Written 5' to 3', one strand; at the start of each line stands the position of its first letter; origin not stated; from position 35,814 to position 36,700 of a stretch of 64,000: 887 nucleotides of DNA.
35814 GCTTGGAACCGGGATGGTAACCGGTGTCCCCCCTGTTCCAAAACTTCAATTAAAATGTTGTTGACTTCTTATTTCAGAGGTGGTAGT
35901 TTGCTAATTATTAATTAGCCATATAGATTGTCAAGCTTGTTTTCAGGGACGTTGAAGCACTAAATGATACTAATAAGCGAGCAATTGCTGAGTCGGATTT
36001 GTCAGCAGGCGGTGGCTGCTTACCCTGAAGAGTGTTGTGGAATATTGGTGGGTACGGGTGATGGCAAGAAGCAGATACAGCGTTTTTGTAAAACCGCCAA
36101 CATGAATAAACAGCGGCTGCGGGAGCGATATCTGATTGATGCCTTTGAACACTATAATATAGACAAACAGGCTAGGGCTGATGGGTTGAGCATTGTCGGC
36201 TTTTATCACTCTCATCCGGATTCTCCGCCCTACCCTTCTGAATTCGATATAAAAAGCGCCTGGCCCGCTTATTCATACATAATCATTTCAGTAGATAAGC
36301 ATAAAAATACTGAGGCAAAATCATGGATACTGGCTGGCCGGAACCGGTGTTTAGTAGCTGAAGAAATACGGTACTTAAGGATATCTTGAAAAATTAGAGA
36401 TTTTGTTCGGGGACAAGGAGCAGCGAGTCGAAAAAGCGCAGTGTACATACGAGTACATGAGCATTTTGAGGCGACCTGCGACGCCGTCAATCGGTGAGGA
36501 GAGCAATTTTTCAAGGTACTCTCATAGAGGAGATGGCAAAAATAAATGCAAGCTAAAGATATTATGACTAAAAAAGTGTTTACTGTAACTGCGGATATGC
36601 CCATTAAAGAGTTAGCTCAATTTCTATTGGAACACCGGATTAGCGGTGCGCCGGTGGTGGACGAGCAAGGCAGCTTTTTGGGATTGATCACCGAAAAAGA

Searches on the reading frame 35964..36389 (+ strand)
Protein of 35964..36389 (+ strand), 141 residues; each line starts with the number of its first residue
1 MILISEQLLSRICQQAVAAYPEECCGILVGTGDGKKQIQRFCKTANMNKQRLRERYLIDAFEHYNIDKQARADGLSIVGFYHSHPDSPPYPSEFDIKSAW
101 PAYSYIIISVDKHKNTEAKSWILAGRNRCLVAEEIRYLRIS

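Call 60: find_homologous_proteins(query=window:35964-36389:+, max_evalue=1e-20)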
Query window:35964-36389:+ (141 aa): 687 proteins with E <= 1e-20 among 1493 candidates; the best 120 are listed.
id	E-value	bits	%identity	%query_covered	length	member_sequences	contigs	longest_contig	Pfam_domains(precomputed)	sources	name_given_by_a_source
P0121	6.9e-91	320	100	100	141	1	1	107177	PF01398.27,PF14464.12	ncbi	-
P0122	1.1e-57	212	70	98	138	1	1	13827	PF01398.27,PF14464.12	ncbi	-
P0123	1.7e-43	166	53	96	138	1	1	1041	PF01398.27,PF14464.12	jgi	jgi:proteasome lid subunit RPN8/RPN11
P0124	1.9e-42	163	57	90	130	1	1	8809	PF01398.27,PF14464.12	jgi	jgi:proteasome lid subunit RPN8/RPN11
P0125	4.8e-42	161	54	96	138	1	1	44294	PF01398.27,PF14464.12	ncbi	-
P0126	1.7e-36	143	62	77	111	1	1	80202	PF14464.12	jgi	jgi:proteasome lid subunit RPN8/RPN11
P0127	4.3e-33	132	49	96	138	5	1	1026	PF01398.27,PF14464.12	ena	-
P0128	6.3e-33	132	48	96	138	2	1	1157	PF01398.27,PF14464.12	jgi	-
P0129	2.7e-31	127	45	99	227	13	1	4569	PF01398.27,PF14464.12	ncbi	-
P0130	3.6e-31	126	46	98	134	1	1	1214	PF01398.27,PF14464.12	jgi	jgi:proteasome lid subunit RPN8/RPN11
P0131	5.1e-31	126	44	96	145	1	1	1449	PF01398.27,PF14464.12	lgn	-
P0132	9.2e-31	125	45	90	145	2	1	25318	PF01398.27,PF14464.12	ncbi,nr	ncbi:MAG: M67 family metallopeptidase [Deltaproteobacteria bacterium]|nr:M67 family metallopeptidase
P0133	1.3e-29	121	47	87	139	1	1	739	PF01398.27,PF14464.12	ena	-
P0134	1.3e-29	121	47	87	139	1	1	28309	PF01398.27,PF14464.12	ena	-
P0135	1.9e-29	121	45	97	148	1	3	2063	PF01398.27,PF14464.12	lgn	-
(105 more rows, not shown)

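Call 62: find_encoding_contigs(protein=P0122, flank=1500, max_places=2)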
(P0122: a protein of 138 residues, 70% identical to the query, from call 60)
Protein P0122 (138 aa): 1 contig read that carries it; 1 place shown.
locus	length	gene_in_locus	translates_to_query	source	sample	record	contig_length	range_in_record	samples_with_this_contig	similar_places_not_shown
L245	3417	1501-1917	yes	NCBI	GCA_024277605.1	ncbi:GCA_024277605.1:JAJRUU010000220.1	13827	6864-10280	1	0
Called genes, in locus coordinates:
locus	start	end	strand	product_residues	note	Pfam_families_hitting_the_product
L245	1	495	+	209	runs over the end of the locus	PF11617:Cu-binding_MopE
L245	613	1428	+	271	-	-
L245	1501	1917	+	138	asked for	PF01398:JAB, PF14464:Prok-JAB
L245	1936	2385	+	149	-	PF00571:CBS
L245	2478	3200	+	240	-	PF01145:Band_7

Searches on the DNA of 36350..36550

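Call 43: search_rna_families(source=window, start=36350, end=36550, threshold=evalue, max_evalue=10, show_alignments=2)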
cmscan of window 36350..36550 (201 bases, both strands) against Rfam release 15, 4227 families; matches with E-value up to 10: 5.
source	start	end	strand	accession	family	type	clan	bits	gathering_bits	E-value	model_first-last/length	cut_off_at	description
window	36464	36535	+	RF02950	D12-methyl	Gene; sRNA;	-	13.9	57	2.3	1-64/64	no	D12-methyl RNA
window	36538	36550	-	RF02162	XIST_A_REPEAT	Gene; sRNA;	-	13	33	1.9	25-37/37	5'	XIST RNA A repeat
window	36481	36550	+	RF01621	ceN126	Gene; snRNA; snoRNA; HACA-box;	-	12.6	80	8.2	1-75/131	3'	Caenorhabditis snoRNA ceN126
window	36493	36550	-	RF00345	snoR1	Gene; snRNA; snoRNA; CD-box;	CL00066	12.3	49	5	16-93/93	5'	Small nucleolar RNA snoR1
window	36352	36376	+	RF01637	ceN47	Gene; snRNA; snoRNA; CD-box;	-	11.2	35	3.5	1-155/155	no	Nematode snoRNA ceN47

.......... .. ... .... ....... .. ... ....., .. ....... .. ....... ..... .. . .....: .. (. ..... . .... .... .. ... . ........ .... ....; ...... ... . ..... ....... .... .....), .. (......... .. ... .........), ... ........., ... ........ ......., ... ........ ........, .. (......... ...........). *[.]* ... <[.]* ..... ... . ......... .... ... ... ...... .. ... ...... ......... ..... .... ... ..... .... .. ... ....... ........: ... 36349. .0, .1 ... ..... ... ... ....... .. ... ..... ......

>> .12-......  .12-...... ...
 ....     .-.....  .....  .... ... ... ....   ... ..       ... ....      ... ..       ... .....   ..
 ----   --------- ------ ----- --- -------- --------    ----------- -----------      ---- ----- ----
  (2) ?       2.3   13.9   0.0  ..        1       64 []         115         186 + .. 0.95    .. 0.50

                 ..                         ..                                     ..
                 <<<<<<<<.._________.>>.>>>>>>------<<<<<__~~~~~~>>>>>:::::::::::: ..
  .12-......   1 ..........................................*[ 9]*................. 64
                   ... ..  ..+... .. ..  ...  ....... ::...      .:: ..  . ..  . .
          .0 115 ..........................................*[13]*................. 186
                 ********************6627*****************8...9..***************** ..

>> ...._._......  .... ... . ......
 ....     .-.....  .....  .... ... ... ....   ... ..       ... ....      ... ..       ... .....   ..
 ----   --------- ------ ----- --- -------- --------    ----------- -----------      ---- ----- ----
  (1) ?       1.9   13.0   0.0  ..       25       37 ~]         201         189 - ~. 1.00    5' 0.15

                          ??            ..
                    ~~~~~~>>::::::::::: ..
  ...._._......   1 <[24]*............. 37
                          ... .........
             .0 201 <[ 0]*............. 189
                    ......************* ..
